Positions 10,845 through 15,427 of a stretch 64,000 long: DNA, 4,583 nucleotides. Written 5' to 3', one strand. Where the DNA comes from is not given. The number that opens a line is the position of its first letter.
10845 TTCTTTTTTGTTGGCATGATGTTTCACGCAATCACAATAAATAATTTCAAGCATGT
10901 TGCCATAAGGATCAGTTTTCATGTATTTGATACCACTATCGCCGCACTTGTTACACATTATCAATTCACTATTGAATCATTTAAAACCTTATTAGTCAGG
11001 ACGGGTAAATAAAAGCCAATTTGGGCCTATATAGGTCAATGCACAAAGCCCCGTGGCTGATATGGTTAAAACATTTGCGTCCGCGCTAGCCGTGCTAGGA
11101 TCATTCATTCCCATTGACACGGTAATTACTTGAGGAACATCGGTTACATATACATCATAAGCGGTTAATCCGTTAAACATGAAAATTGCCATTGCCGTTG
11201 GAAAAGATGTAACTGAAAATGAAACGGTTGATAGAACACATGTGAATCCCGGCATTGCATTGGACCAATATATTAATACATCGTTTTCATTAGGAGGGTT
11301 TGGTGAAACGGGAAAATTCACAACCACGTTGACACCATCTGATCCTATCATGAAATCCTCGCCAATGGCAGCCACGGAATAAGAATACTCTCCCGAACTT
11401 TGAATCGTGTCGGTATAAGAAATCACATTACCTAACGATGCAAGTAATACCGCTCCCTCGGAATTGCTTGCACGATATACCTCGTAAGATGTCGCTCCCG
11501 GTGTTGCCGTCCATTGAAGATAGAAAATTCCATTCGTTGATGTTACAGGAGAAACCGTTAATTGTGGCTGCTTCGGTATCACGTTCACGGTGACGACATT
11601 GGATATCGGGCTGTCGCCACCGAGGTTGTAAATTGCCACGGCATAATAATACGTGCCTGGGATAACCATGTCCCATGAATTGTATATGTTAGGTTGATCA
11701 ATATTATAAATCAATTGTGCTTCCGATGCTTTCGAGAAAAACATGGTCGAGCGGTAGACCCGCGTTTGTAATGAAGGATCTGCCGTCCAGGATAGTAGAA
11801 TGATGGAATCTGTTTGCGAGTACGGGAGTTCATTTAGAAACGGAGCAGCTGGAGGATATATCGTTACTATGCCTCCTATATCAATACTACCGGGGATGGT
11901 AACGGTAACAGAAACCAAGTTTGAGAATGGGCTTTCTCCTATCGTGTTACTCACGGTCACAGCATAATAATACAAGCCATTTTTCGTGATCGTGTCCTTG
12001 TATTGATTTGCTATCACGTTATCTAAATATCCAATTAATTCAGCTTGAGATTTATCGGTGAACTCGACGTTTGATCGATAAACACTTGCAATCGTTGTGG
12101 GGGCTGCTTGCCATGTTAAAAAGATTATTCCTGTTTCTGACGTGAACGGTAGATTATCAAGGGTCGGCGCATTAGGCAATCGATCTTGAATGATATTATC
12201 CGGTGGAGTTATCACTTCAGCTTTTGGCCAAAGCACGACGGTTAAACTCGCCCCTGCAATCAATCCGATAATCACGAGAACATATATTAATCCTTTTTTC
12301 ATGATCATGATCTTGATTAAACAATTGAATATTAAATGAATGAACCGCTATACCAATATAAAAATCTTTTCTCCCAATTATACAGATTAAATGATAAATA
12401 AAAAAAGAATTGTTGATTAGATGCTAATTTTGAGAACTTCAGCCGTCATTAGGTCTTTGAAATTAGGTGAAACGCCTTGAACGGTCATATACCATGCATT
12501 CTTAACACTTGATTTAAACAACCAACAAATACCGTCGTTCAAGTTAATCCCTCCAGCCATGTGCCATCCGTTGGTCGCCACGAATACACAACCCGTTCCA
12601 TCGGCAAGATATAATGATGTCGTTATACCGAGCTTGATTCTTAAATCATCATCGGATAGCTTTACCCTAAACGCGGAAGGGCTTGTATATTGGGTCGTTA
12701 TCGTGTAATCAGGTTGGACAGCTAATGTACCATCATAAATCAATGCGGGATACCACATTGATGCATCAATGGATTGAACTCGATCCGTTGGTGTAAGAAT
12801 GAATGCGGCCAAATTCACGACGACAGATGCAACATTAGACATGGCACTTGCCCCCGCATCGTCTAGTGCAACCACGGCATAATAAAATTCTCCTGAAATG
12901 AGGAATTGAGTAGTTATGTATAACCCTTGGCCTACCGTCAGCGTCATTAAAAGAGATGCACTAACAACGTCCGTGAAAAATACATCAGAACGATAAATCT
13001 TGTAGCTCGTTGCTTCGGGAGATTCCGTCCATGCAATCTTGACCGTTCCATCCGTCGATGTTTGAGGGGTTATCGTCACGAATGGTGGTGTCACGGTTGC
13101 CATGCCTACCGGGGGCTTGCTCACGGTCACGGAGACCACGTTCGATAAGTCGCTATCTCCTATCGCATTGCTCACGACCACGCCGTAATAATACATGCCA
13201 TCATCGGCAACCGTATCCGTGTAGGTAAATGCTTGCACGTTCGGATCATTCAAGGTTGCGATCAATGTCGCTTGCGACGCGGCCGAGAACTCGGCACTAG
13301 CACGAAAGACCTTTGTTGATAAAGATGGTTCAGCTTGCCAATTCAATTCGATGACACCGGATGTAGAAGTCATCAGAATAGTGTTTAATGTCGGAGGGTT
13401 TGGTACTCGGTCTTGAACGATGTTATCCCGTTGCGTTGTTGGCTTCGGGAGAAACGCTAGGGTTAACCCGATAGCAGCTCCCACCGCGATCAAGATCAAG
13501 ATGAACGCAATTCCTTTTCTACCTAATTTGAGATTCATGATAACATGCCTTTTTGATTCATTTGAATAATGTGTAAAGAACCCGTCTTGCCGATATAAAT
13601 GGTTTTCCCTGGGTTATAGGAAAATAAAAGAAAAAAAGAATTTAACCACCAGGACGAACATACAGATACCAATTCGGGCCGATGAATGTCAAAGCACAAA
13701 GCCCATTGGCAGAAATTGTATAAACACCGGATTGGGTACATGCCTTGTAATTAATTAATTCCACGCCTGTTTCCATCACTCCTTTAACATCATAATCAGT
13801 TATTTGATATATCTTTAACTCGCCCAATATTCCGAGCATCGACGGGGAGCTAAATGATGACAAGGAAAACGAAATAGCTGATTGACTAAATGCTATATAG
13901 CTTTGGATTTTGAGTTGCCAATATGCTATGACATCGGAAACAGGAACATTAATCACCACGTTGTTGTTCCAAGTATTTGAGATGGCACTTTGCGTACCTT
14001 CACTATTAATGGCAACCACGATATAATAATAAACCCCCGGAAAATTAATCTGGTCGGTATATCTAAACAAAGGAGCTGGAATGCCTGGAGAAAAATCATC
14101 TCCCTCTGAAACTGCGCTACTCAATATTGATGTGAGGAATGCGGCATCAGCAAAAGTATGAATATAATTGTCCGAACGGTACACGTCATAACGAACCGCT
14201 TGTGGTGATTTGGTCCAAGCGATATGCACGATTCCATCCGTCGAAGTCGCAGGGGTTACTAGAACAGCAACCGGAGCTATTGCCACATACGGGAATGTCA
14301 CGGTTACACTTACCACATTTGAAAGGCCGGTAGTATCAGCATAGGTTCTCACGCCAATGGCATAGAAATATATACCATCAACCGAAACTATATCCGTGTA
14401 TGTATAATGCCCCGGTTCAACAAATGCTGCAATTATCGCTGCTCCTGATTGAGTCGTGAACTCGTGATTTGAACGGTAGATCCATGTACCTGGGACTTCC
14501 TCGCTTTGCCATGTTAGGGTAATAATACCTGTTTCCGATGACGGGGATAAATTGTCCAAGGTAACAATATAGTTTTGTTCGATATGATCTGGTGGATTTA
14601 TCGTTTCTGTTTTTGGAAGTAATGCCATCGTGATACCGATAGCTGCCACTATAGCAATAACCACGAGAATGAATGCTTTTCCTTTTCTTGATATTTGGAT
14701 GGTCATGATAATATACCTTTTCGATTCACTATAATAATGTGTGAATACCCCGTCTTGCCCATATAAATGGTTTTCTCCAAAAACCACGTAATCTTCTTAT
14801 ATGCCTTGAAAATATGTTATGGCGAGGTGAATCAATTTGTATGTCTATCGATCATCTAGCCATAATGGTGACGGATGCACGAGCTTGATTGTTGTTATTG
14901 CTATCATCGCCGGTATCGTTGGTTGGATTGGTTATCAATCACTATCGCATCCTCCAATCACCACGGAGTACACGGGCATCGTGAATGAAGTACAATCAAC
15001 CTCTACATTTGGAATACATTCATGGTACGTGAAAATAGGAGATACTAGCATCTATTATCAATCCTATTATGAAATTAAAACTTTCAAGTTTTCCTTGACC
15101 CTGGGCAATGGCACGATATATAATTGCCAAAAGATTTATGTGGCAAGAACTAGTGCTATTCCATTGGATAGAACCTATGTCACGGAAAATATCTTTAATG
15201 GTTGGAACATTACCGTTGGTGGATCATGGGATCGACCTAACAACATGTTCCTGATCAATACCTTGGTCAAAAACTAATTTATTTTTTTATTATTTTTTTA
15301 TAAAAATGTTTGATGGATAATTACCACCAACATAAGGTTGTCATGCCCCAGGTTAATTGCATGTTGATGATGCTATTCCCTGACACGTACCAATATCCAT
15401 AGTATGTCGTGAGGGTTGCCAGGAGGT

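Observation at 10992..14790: Triplet of paralogous membrane-anchored FN3-repeat proteins, each with its own conserved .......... upstream box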

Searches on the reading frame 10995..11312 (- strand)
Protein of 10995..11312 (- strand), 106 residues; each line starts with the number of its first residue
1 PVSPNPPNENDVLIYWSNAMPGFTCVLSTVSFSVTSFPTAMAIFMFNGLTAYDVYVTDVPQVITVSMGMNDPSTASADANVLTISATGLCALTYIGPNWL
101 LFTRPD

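Call 41: search_protein_representatives(alignment_id=A3)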
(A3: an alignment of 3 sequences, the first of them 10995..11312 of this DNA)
Query: 3 sequences, 106 profile positions. Proteins with E-value up to 0.001 (for the whole library): 7; up to 1e-10: 4; up to 1e-30: 2. The best 7 are listed.
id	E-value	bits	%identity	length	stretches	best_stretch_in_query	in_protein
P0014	2.4e-42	159.9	-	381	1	3-105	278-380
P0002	1.1e-35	138.5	-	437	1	1-105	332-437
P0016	1.2e-27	112.6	-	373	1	1-106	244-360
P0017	1.7e-15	73.5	-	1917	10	47-88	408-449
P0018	2.3e-06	44.2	-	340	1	11-104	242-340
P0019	1.6e-05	41.5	-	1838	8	38-86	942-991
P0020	5.3e-05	39.8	-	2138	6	6-84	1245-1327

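Call 44: find_homologous_proteins(query=A4, max_evalue=0.01)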
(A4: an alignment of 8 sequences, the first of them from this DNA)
Query A4 (8 sequences) (106 aa, profile of the alignment): 1 proteins with E <= 0.01 among 583 candidates.
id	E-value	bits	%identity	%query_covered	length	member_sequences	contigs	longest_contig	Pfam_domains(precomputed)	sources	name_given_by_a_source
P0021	1.9e-21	94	32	92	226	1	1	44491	-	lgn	-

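Call 46: find_encoding_contigs(protein=P0021, flank=10000, max_places=4)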
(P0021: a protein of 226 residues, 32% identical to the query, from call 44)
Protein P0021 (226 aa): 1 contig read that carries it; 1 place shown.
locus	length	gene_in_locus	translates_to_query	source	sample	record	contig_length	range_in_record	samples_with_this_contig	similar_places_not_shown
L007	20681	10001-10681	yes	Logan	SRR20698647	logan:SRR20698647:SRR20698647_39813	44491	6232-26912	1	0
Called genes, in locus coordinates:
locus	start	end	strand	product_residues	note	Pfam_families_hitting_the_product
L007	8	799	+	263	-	PF01555:N6_N4_Mtase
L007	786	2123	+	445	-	-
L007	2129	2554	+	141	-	-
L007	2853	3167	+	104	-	-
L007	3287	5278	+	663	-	-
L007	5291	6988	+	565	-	-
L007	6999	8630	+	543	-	PF00041:fn3 (weak)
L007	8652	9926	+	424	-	-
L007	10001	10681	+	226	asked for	-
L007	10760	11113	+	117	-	-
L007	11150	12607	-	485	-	-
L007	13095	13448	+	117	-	-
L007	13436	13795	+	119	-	-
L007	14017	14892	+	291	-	-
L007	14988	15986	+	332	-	-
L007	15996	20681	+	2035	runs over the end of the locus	-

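Call 47: search_protein_families(library=pfam, proteins=[L007:786-2123:+, L007:3287-5278:+, L007:5291-6988:+, L007:6999-8630:+, L007:8652-9926:+, L007:11150-12607:-, L007:14017-14892:+, L007:14988-15986:+, L007:15996-20681:+], max_evalue=0.01)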
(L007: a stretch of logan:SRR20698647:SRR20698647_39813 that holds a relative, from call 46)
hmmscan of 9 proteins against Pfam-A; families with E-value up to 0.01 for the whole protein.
L007:786-2123:+ (445 aa): 0 families

L007:3287-5278:+ (663 aa): 0 families

L007:5291-6988:+ (565 aa): 0 families

L007:6999-8630:+ (543 aa): 2 families
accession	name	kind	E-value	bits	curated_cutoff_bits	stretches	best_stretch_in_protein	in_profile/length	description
PF00041.27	fn3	-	1.4e-26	92.9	25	4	348-430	1-82/84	Fibronectin type III domain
PF16656.11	Pur_ac_phosph_N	-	0.00095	20.1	30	0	161-218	10-64/93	Purple acid Phosphatase, N-terminal domain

L007:8652-9926:+ (424 aa): 0 families

L007:11150-12607:- (485 aa): 0 families

L007:14017-14892:+ (291 aa): 0 families

L007:14988-15986:+ (332 aa): 0 families

L007:15996-20681:+ (1562 aa): 0 families

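Call 48: search_protein_families(library=phrogs, proteins=[L007:786-2123:+, L007:3287-5278:+, L007:5291-6988:+, L007:6999-8630:+, L007:11150-12607:-, L007:14017-14892:+, L007:14988-15986:+, L007:15996-20681:+, L007:2129-2554:+], max_evalue=0.01)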
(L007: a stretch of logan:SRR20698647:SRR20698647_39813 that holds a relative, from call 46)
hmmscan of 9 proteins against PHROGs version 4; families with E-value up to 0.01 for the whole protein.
L007:786-2123:+ (445 aa): 2 families
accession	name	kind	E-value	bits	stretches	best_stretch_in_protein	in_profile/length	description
phrog_424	-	moron, auxiliary metabolic gene and host takeover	4.2e-16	60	1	140-398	173-369/460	phosphoadenosine phosphosulfate reductase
phrog_15238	-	unknown function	2.5e-05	25.2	0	196-258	137-194/215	-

L007:3287-5278:+ (663 aa): 0 families

L007:5291-6988:+ (565 aa): 1 family
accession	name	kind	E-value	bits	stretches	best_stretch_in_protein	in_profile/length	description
phrog_34985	-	unknown function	0.0012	19.7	1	524-562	4-41/53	-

L007:6999-8630:+ (543 aa): 2 families
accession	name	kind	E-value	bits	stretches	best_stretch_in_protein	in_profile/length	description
phrog_1696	-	tail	1.6e-11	43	1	246-431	1041-1228/2079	major tail protein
phrog_30068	-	unknown function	4.4e-05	23.4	0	51-74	67-90/500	-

L007:11150-12607:- (485 aa): 0 families

L007:14017-14892:+ (291 aa): 0 families

L007:14988-15986:+ (332 aa): 0 families

L007:15996-20681:+ (1562 aa): 0 families

L007:2129-2554:+ (141 aa): 0 families

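Call 70: predict_structure(alignment_id=A7)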
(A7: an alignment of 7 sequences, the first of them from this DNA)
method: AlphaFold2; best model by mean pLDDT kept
length: 106 residues; sequences in the alignment: 7
mean_pLDDT: 89.6   pTM: 0.83
mean pLDDT of the five models: 89.6, 88.6, 85.2, 77.9, 65.1
residues with pLDDT >= 90: 79; 70-90: 20; 50-70: 4; < 50: 3
segments of 3 or more residues with pLDDT < 50: none
pLDDT, mean of each block of 10 residues (from residue 1): 65 94 94 95 92 94 86 90 95 92 87
secondary structure, 60 per line:
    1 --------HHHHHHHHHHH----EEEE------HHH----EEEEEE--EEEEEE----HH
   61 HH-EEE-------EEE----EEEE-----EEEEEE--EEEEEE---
elements in order: H9-19 E24-27 E41-46 E49-54 H59-62 E64-66 E74-76 E81-84 E90-95 E98-103

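Call 78: fold_search(model_id=the predicted structure, library=viral)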
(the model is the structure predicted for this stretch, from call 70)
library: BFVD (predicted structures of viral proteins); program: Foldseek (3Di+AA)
matches with E <= 10: 272; with E <= 0.001: 0
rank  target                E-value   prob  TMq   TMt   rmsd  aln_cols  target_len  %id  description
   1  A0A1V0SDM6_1          1.9e-01  0.15  0.31  0.05  11.0       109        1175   17  Collagen triple helix repeat containing protein [Indivirus ILV1]
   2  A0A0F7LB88            2.1e-01  0.11  0.22  0.05  11.9        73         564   14  Uncharacterized protein [uncultured marine virus]
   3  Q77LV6                4.1e-01  0.15  0.36  0.22  12.3       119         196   13  Odv-c21 [Helicoverpa armigera nucleopolyhedrovirus]
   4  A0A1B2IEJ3            5.3e-01  0.09  0.27  0.22  12.2       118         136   12  Uncharacterized protein [Erwinia phage vB_EamM_Kwan]
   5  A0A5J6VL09            8.8e-01  0.16  0.25  0.06   7.6        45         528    9  Uncharacterized protein (Fragment) [Megaviridae environmental sample]
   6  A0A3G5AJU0            1.0e+00  0.06  0.23  0.21  14.1       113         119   11  Uncharacterized protein [Sylvanvirus sp.]
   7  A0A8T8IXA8            1.1e+00  0.11  0.29  0.39   8.2        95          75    7  (no name in the UniProt tables at hand)
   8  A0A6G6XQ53            1.1e+00  0.05  0.20  0.05  13.1        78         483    9  (no name in the UniProt tables at hand)
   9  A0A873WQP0            1.1e+00  0.02  0.17  0.14  15.4       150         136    7  (no name in the UniProt tables at hand)
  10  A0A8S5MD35            1.1e+00  0.06  0.22  0.12  11.2       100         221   10  Uncharacterized protein [Podoviridae sp. ct7Kl21]
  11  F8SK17                1.2e+00  0.05  0.21  0.11  16.5        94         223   11  Uncharacterized protein 144 [Pseudomonas phage PhiPA3]
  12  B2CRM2                1.3e+00  0.12  0.32  0.22  11.4       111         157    5  Uncharacterized protein [Betalipothrixvirus uzonense]
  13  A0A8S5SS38            1.3e+00  0.06  0.26  0.13   8.6        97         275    8  Tail protein [Myoviridae sp. ctZ2t4]
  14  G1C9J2                1.3e+00  0.06  0.22  0.04   7.3        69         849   10  (no name in the UniProt tables at hand)
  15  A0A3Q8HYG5            1.3e+00  0.04  0.22  0.18  12.4        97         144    8  (no name in the UniProt tables at hand)
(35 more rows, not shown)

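Call 103: search_solved_structures(query=L007:3287-5278:+, max_evalue=1)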
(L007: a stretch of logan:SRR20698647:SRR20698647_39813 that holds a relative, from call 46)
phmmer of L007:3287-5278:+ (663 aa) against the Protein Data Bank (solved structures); distinct sequences matched with E-value up to 1: 0.

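Call 104: search_solved_structures(query=L007:5291-6988:+, max_evalue=1)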
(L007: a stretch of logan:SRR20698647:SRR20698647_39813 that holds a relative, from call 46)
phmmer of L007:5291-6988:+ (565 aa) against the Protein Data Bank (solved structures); distinct sequences matched with E-value up to 1: 1.
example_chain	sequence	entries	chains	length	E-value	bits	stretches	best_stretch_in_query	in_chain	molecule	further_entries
5xxu_K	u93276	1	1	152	0.71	11.7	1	103-151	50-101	Ribosomal protein eS10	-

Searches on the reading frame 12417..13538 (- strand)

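Call 6: search_protein_families(library=pfam, proteins=[window:12417-13538:-], max_evalue=0.1)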
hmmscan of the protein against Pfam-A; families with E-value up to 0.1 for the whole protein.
window:12417-13538:- (373 aa): 1 family
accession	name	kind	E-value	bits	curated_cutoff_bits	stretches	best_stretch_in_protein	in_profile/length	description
PF13754.12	Big_3_4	-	0.0087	16.4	27.3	1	189-245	7-63/106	Domain of unknown function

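Call 17: search_protein_families(library=phrogs, proteins=[window:12417-13538:-], max_evalue=0.01)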
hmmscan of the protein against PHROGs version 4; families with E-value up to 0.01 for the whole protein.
window:12417-13538:- (373 aa): 1 family
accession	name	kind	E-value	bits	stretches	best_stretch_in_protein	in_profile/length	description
phrog_7440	-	tail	6.2e-07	29.7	1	136-235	240-328/354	major tail protein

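Call 101: search_protein_families(library=padloc, proteins=[window:12417-13538:-], max_evalue=0.01)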
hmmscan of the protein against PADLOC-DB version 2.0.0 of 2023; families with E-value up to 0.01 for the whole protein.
window:12417-13538:- (373 aa): 0 families

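Call 102: search_protein_families(library=ncbifam, proteins=[window:12417-13538:-], max_evalue=0.01)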
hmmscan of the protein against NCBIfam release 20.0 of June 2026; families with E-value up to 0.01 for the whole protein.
window:12417-13538:- (373 aa): 0 families

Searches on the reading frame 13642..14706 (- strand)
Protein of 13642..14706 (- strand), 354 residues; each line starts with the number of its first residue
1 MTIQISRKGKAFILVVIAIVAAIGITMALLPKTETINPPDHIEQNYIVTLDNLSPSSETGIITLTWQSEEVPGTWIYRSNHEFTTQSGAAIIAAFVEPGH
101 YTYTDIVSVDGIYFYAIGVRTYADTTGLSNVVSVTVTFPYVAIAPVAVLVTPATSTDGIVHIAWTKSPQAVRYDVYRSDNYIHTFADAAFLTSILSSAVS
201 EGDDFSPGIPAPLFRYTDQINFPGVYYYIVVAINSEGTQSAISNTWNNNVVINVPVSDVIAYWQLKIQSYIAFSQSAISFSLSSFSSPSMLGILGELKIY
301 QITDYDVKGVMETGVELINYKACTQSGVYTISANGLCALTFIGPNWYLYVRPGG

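Call 6: search_protein_families(library=pfam, proteins=[window:13642-14706:-], max_evalue=0.1)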
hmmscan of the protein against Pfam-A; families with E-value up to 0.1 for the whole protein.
window:13642-14706:- (354 aa): 1 family
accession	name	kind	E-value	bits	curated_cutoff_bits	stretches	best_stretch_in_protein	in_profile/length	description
PF05073.17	Baculo_p24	-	0.096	13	21.3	0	140-198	23-80/160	Baculovirus P24 capsid protein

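Call 17: search_protein_families(library=phrogs, proteins=[window:13642-14706:-], max_evalue=0.01)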
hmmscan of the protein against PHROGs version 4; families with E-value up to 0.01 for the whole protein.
window:13642-14706:- (354 aa): 0 families

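Call 30: find_homologous_proteins(query=window:13642-14706:-)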
Query window:13642-14706:- (354 aa): 2 proteins with E <= 0.001 among 4050 candidates.
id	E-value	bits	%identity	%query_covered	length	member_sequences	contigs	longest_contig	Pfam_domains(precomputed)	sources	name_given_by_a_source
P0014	5.3e-229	777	100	100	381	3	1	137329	-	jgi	jgi:hypothetical protein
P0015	2.4e-20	91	30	86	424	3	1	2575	-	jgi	jgi:hypothetical protein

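Call 32: find_encoding_contigs(protein=P0015, flank=10000, max_places=4)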
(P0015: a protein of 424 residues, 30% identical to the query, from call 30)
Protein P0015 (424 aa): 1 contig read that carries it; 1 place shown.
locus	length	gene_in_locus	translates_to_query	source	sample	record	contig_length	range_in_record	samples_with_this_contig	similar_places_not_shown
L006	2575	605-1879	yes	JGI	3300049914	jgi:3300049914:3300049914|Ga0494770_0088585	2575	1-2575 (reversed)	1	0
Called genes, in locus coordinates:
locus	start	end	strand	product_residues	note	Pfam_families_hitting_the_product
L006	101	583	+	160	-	-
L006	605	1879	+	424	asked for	-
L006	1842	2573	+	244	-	?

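Call 101: search_protein_families(library=padloc, proteins=[window:13642-14706:-], max_evalue=0.01)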
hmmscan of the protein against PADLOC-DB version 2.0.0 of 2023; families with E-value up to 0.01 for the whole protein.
window:13642-14706:- (354 aa): 0 families

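Call 102: search_protein_families(library=ncbifam, proteins=[window:13642-14706:-], max_evalue=0.01)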
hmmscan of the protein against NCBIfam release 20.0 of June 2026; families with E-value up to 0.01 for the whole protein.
window:13642-14706:- (354 aa): 0 families

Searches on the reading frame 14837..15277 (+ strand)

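Call 6: search_protein_families(library=pfam, proteins=[window:14837-15277:+], max_evalue=0.1)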
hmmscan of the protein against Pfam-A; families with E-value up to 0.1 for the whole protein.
window:14837-15277:+ (146 aa): 2 families
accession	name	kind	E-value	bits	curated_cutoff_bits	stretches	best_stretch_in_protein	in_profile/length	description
PF14155.11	DUF4307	-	0.045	14.1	27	1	17-48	9-40/111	Domain of unknown function (DUF4307)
PF20197.3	DUF6560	-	0.092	13.4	27.8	0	45-104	82-142/174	Family of unknown function (DUF6560)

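Call 101: search_protein_families(library=padloc, proteins=[window:14837-15277:+], max_evalue=0.01)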
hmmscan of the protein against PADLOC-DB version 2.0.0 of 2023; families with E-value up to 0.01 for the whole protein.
window:14837-15277:+ (146 aa): 0 families
